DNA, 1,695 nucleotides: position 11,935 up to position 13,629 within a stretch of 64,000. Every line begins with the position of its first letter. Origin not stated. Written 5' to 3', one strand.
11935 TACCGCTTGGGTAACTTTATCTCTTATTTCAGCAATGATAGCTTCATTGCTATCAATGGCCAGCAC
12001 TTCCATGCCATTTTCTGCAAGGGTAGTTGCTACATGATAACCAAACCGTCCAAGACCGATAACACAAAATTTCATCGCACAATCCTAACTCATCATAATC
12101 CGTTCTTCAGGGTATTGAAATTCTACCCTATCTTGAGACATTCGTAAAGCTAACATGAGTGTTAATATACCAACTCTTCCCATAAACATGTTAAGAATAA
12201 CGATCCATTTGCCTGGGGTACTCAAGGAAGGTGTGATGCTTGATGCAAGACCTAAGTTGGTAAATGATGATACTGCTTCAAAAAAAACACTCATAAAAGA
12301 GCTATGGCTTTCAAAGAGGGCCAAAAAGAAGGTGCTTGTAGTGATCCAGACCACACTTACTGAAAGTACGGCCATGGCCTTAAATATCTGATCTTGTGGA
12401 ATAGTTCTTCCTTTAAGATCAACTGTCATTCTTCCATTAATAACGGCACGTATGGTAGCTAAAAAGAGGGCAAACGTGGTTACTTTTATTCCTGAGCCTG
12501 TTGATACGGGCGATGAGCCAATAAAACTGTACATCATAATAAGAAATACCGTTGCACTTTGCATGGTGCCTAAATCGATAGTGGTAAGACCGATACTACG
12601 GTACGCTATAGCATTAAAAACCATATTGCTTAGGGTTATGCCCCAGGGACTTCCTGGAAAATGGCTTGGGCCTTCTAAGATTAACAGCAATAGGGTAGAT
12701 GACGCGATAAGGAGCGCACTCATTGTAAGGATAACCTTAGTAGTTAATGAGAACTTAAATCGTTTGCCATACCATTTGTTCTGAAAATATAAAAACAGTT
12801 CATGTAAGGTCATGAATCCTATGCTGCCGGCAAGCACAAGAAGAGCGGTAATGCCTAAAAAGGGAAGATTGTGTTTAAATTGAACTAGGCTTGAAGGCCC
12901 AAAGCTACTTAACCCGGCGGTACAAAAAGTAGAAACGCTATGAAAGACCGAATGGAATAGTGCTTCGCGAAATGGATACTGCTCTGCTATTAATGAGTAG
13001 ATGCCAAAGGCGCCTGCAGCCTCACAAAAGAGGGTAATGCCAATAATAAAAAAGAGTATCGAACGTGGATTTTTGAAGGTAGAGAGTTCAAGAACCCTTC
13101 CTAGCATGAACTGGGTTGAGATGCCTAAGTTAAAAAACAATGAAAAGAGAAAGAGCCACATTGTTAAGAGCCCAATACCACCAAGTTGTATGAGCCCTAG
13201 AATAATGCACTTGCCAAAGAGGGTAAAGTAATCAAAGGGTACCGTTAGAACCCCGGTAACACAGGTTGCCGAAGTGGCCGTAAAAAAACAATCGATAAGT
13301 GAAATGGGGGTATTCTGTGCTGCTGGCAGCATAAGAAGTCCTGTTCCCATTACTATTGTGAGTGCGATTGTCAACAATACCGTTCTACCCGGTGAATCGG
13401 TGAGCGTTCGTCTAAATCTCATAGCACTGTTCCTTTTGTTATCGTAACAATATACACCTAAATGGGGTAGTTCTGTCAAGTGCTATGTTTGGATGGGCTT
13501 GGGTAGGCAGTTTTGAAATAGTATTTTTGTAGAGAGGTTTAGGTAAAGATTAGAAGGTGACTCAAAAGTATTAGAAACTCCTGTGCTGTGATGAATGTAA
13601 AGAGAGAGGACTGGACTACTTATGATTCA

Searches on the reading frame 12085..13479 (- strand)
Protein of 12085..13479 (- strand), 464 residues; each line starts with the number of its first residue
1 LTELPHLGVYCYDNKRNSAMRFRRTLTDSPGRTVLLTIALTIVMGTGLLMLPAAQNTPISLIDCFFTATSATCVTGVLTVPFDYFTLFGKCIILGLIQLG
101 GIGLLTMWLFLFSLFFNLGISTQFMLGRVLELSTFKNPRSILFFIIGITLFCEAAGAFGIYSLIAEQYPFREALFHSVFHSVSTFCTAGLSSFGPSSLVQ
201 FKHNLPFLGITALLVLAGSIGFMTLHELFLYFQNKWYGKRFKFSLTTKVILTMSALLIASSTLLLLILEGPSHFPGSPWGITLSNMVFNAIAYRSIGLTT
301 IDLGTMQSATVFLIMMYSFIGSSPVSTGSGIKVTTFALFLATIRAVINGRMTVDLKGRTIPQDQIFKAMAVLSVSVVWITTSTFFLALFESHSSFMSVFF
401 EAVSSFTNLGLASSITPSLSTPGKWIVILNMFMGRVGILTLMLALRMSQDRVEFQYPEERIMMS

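Call 86: search_protein_families(library=pfam, proteins=[window:12085-13479:-], max_evalue=0.001)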
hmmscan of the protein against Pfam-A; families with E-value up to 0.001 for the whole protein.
window:12085-13479:- (464 aa): 1 family
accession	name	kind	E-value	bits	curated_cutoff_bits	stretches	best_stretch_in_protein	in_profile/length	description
PF02386.22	TrkH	-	1.2e-29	103.6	27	1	43-451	48-498/502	Cation transport protein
